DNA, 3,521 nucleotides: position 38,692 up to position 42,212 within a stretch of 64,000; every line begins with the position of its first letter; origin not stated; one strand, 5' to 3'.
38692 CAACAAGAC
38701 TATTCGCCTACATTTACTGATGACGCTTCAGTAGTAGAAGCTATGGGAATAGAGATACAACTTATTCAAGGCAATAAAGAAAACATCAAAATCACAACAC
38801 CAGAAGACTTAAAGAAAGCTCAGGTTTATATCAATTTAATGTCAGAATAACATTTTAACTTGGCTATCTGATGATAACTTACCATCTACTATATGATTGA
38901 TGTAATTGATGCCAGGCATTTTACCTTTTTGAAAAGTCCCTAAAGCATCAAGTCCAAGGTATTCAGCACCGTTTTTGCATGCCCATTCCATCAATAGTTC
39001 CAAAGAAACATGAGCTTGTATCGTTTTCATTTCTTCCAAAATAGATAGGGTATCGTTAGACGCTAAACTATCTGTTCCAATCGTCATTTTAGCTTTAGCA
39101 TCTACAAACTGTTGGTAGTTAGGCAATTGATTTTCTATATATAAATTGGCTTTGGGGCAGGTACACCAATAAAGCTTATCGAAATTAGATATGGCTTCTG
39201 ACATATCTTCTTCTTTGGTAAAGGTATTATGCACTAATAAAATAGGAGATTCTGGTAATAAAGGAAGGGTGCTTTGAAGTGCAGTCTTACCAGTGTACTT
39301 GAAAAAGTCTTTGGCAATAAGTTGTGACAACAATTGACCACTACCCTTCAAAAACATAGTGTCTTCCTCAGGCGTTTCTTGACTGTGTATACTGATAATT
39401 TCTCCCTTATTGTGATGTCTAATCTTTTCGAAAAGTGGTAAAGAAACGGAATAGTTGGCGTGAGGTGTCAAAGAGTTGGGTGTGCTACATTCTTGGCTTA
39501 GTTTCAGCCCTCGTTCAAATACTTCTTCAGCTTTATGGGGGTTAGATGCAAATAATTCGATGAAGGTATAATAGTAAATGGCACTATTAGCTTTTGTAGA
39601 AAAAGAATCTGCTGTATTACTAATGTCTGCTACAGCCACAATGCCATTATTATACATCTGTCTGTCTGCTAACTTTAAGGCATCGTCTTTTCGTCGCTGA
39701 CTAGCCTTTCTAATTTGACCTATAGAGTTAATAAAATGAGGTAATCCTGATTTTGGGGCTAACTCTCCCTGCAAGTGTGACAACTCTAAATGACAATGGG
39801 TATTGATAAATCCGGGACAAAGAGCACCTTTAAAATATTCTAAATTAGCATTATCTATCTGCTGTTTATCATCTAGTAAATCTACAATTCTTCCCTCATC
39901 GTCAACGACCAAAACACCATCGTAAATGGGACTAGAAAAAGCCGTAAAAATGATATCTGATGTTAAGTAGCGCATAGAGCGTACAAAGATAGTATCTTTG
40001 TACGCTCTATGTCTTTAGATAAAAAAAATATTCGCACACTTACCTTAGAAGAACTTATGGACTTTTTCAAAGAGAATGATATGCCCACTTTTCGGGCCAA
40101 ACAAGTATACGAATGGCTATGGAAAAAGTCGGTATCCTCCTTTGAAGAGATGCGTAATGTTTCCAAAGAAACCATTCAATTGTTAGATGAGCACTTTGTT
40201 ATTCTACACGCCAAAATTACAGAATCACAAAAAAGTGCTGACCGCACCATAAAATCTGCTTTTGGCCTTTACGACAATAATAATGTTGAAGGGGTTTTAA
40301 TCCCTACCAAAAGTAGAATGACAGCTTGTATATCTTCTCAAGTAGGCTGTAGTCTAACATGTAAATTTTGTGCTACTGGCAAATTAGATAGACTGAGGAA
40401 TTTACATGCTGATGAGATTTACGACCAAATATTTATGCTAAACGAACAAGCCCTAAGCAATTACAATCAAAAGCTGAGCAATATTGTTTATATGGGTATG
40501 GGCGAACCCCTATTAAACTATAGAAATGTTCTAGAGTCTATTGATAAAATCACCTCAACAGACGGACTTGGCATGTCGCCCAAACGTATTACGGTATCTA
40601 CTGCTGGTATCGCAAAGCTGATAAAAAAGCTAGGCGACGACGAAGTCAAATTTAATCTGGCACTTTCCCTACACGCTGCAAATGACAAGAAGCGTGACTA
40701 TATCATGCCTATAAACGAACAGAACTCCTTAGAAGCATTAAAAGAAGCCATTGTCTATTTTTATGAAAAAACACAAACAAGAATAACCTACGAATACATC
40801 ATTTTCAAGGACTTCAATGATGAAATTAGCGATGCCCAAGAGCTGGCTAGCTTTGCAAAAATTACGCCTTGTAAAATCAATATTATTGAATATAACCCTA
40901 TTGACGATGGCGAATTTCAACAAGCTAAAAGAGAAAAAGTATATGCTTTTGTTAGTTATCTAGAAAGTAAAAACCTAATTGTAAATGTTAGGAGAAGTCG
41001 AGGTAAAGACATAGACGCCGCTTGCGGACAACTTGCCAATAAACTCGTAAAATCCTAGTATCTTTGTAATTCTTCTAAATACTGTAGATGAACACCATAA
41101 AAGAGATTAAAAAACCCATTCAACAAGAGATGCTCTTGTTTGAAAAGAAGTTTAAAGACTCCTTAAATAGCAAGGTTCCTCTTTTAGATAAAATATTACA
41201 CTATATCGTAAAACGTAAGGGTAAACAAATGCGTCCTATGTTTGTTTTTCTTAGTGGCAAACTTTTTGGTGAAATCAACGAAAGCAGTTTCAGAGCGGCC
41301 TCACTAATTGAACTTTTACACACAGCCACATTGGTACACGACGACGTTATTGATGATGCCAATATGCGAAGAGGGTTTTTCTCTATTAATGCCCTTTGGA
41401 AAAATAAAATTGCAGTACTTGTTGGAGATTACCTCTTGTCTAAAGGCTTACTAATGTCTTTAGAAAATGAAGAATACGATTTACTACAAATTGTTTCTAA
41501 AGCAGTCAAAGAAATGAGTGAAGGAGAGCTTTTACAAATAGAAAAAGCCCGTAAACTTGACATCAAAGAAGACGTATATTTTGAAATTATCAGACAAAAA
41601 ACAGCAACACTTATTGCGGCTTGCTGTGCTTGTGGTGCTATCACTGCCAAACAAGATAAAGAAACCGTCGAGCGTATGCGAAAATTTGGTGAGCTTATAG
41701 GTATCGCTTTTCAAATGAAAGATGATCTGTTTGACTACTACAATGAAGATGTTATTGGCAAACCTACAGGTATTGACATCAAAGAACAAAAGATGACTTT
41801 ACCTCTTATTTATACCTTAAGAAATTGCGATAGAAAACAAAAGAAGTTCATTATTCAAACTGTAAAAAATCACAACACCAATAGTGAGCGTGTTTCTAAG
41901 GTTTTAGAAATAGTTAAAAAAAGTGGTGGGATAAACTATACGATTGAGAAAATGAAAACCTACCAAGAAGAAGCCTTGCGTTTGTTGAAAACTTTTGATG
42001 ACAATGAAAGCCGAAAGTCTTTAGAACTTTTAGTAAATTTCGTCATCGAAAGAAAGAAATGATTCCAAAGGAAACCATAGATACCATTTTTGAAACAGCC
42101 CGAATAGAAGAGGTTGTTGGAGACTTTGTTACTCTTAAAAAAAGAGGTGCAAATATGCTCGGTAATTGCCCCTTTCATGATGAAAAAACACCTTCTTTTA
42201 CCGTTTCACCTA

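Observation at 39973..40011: Perfect 39-bp palindrome whose two ends are the start codons of divergent genes (amidohydrolase and rlmN)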

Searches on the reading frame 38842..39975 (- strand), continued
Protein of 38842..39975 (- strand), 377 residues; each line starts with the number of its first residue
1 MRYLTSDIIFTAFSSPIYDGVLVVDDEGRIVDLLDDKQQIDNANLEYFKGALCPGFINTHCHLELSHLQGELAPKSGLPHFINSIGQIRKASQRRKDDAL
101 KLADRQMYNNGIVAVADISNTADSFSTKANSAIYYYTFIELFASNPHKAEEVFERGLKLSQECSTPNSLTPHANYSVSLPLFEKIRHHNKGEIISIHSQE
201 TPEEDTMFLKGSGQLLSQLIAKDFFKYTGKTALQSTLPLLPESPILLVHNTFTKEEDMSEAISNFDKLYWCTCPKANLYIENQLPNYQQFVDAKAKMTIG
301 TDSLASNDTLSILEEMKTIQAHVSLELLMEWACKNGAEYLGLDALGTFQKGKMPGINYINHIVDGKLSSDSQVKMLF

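Call 34: find_encoding_contigs(protein=window:38842-39975:-, flank=1200, max_places=10)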
Protein window:38842-39975:- (377 aa): 22 contigs read that carry it; 10 places shown.
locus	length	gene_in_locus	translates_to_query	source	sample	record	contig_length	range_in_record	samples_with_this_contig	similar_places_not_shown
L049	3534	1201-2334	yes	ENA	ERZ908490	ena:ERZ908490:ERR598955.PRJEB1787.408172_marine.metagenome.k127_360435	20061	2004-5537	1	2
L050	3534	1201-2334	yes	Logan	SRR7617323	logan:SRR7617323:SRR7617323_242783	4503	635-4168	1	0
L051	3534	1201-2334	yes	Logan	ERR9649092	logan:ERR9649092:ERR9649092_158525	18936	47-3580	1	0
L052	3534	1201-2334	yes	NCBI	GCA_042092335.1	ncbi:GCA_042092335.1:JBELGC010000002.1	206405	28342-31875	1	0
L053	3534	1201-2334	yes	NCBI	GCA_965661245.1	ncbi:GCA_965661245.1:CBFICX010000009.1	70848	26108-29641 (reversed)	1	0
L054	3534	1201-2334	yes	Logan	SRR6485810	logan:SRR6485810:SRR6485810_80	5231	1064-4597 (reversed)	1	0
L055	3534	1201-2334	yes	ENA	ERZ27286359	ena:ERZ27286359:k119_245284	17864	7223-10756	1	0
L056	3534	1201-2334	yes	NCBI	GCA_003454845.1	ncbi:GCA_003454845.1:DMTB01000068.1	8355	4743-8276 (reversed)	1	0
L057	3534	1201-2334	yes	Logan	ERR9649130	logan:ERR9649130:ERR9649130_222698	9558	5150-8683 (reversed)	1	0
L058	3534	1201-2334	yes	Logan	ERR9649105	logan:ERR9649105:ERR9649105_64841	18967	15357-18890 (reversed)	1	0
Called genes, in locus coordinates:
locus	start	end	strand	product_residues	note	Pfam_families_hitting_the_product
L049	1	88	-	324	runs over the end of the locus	PF00348:polyprenyl_synt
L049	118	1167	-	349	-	PF21016:RlmN_N, PF04055:Radical_SAM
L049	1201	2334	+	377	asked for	PF01979:Amidohydro_1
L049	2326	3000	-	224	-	PF00483:NTP_transferase (weak), PF01128:IspD, PF02348:CTP_transf_3, PF12804:NTP_transf_3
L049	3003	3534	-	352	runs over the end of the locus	PF02547:Queuosine_synth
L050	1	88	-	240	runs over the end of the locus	?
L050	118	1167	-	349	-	PF21016:RlmN_N, PF04055:Radical_SAM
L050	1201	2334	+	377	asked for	PF01979:Amidohydro_1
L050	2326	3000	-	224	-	PF00483:NTP_transferase (weak), PF01128:IspD, PF02348:CTP_transf_3, PF12804:NTP_transf_3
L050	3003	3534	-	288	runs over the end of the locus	?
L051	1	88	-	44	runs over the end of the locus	?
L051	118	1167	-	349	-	PF21016:RlmN_N, PF04055:Radical_SAM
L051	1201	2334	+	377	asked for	PF01979:Amidohydro_1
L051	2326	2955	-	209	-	PF01128:IspD, PF02348:CTP_transf_3 (weak)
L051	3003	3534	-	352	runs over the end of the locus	PF02547:Queuosine_synth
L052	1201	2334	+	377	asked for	PF01979:Amidohydro_1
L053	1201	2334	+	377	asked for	PF01979:Amidohydro_1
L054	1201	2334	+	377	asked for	PF01979:Amidohydro_1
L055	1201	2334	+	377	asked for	PF01979:Amidohydro_1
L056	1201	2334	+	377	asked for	PF01979:Amidohydro_1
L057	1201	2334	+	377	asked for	PF01979:Amidohydro_1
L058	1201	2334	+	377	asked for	PF01979:Amidohydro_1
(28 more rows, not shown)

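Call 37: find_encoding_contigs(protein=P0047, flank=2000, max_places=2)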
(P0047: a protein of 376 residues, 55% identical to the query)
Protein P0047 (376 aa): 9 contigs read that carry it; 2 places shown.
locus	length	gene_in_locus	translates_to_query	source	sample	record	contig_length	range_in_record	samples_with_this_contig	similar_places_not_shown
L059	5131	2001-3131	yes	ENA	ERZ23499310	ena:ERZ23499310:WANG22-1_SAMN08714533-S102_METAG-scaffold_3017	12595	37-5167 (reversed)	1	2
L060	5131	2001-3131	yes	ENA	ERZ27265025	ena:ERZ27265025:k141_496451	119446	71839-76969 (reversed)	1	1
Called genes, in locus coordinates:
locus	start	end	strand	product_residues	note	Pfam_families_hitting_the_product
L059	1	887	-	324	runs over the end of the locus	PF00348:polyprenyl_synt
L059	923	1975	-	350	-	PF21016:RlmN_N, PF04055:Radical_SAM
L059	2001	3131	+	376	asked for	PF01979:Amidohydro_1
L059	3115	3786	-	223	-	PF01128:IspD, PF02348:CTP_transf_3 (weak), PF12804:NTP_transf_3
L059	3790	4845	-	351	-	PF02547:Queuosine_synth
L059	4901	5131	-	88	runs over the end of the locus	?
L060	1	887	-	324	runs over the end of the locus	PF00348:polyprenyl_synt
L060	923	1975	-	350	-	PF21016:RlmN_N, PF04055:Radical_SAM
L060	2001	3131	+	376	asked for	PF01979:Amidohydro_1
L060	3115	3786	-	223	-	PF01128:IspD, PF02348:CTP_transf_3 (weak), PF12804:NTP_transf_3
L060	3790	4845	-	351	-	PF02547:Queuosine_synth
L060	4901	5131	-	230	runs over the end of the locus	PF01509:TruB_N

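Call 38: find_encoding_contigs(protein=P0061, flank=2000, max_places=2)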
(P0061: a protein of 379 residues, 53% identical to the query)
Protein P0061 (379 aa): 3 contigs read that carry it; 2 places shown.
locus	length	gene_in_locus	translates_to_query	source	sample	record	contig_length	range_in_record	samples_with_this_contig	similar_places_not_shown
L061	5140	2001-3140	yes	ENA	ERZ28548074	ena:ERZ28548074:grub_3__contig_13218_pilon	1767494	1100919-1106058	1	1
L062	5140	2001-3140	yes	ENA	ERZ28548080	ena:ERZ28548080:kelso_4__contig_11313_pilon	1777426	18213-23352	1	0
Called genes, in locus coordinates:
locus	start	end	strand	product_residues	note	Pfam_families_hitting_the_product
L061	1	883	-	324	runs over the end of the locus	PF00348:polyprenyl_synt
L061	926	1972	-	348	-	PF21016:RlmN_N, PF04055:Radical_SAM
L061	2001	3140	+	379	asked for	PF01979:Amidohydro_1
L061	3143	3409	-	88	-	PF01128:IspD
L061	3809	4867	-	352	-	PF02547:Queuosine_synth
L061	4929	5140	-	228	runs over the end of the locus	PF01509:TruB_N, PF16198:TruB_C_2 (weak)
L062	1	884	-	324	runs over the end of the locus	PF00348:polyprenyl_synt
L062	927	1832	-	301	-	PF04055:Radical_SAM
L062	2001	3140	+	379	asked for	PF01979:Amidohydro_1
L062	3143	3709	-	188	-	PF01128:IspD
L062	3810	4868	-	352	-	PF02547:Queuosine_synth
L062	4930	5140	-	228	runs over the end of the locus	PF01509:TruB_N, PF16198:TruB_C_2 (weak)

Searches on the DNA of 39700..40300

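Call 48: search_rna_families(source=window, start=39700, end=40300, threshold=evalue, max_evalue=1)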
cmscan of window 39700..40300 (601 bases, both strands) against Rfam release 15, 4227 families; matches with E-value up to 1: 2.
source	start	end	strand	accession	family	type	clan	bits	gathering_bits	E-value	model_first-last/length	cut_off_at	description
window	40110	40183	+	RF00150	SNORD42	Gene; snRNA; snoRNA; CD-box;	-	24.1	39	0.21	1-68/68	no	Small nucleolar RNA SNORD42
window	39978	40007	-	RF03839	MIR2599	Gene; miRNA;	-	19.8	120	0.39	1-132/132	no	MIR2599 microRNA precursor family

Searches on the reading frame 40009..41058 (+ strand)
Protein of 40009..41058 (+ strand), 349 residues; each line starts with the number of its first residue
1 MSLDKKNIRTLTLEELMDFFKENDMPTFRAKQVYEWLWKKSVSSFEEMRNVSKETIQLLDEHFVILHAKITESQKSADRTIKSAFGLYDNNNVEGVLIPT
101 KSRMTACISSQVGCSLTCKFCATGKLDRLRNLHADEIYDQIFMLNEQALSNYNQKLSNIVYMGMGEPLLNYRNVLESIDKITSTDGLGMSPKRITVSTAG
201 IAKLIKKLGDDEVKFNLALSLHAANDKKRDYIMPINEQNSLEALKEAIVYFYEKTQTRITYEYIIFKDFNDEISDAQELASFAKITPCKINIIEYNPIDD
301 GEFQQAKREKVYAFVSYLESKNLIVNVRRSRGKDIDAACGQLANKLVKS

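Call 8: search_protein_families(library=ncbifam, proteins=[window:40009-41058:+])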
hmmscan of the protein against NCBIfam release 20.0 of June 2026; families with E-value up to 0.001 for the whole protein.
window:40009-41058:+ (349 aa): 14 families
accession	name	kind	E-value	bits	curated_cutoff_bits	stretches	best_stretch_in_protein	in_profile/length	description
TIGR00048.1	rRNA_mod_RlmN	equivalog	9.9e-113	376.7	290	1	5-345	6-345/355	dual-specificity RNA methyltransferase RlmN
NF008396.0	PRK11194.1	equivalog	9.8e-88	294.5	633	1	4-347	11-358/379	dual-specificity RNA methyltransferase RlmN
NF011031.0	PRK14461.1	equivalog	1.1e-70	238.6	601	1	4-345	6-364/372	ribosomal RNA large subunit methyltransferase N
NF000424.4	CfrAB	exception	1.2e-66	225.4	530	1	15-343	6-337/338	Cfr family 23S rRNA (adenine(2503)-C(8))-methyltransferase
TIGR04432.1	rSAM_Cfr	equivalog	3.5e-63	213.9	550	1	14-343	7-339/341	Cfr family 23S rRNA (adenine(2503)-C(8))-methyltransferase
NF011024.0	PRK14453.1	equivalog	1.5e-62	211.9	468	1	14-344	9-342/348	23S rRNA (adenine(2503)-C(8))-methyltransferase Cfr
NF011040.0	PRK14470.1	equivalog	2.3e-53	181.9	441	1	44-345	36-334/338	ribosomal RNA large subunit methyltransferase N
NF011034.0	PRK14464.1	equivalog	9.2e-50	169.4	422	1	68-347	63-331/348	RNA methyltransferase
TIGR02666.1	moaA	equivalog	9.1e-10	38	284.05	1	113-318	19-213/336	GTP 3',8-cyclase MoaA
TIGR04317.1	W_rSAM_matur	equivalog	5.8e-06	25.6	380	1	113-286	13-177/349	tungsten cofactor oxidoreductase radical SAM maturase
TIGR04038.1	tatD_link_rSAM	subfamily_domain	2.6e-05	24.1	129.7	1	113-248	17-150/192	TatD family nuclease-associated radical SAM protein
TIGR04100.1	rSAM_pair_X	hypoth_equivalog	5e-05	23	262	1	114-246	18-152/197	TIGR04100 family radical SAM protein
NF001199.0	PRK00164.2-1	equivalog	7.7e-05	22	231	1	108-311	16-203/308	GTP 3',8-cyclase MoaA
TIGR04463.1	rSAM_vs_C_rich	equivalog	0.00079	18.3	525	0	102-181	80-155/438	TIGR04463 family radical SAM/SPASM RiPP maturase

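Call 9: search_protein_families(library=pfam, proteins=[window:40009-41058:+])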
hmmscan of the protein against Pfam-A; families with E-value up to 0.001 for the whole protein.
window:40009-41058:+ (349 aa): 3 families
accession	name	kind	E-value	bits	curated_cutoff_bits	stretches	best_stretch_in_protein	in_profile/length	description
PF21016.3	RlmN_N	-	5.3e-14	52.2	24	1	7-65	2-60/60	Ribosomal RNA large subunit methyltransferase N-terminal domain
PF04055.27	Radical_SAM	-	8.8e-13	49.2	29.5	1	109-273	2-159/166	Radical SAM superfamily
PF13353.11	Fer4_12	-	0.00041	21.1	22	0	112-185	13-81/137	4Fe-4S single cluster domain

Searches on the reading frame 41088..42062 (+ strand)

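Call 8: search_protein_families(library=ncbifam, proteins=[window:41088-42062:+])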
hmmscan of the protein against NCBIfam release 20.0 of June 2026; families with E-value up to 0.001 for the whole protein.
window:41088-42062:+ (324 aa): 16 families
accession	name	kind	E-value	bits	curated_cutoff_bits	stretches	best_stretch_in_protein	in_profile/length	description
NF040698.1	IdsA_Meth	equivalog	6.7e-72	242.4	468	1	12-323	8-327/328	short chain isoprenyl diphosphate synthase IdsA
TIGR02748.1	GerC3_HepT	equivalog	8.3e-69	232.1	456.55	1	5-323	3-318/319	heptaprenyl diphosphate synthase component II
NF008140.0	PRK10888.1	equivalog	2.7e-64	217.5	412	1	4-323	3-322/323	octaprenyl diphosphate synthase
NF041003.1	GGPP_syn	equivalog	1.1e-61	208.8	500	1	19-324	14-326/326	geranylgeranyl diphosphate synthase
TIGR02749.1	prenyl_cyano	equivalog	3.7e-60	203.6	383.2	1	3-322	2-320/322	solanesyl diphosphate synthase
NF045628.1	HxpDPsynlarge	equivalog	5.8e-57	193.1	500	1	16-321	6-308/311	hexaprenyl-diphosphate synthase large subunit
NF041169.1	f2_encap_cargo4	exception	1.1e-53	182.6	450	1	43-323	48-333/334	family 2 encapsulin nanocompartment cargo protein polyprenyl transferase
NF042417.1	NPPPS_Mycobact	equivalog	2.7e-50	171.3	600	1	18-323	29-334/335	nonaprenyl/(2E,6E)-farnesyl/geranylgeranyl diphosphat synthase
NF045485.1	FPPsyn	subfamily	2.7e-40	138.3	275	1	17-274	7-278/288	farnesyl diphosphate synthase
NF045549.1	GGPPsyn_IdsB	equivalog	5.7e-38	130.8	475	1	44-323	64-345/346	geranylgeranyl diphosphate synthase IdsB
NF040789.2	gerfarn_diphsyn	equivalog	5.7e-37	127.7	560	1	68-323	85-344/345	geranylfarnesyl diphosphate synthase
NF045685.1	GGPPSynCrtE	equivalog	1.2e-34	119.7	460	1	12-273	8-282/293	geranylgeranyl diphosphate synthase CrtE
NF040627.1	GFPS_Meth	equivalog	4e-34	118.4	600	1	32-266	27-254/285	geranylfarnesyl diphosphate synthase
NF007877.0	PRK10581.1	equivalog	1.8e-24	86.4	321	1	36-264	35-276/299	(2E,6E)-farnesyl diphosphate synthase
NF040936.1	hexpp_archaea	equivalog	3e-21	76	400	1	36-222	33-210/275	hexaprenyl pyrophosphate synthase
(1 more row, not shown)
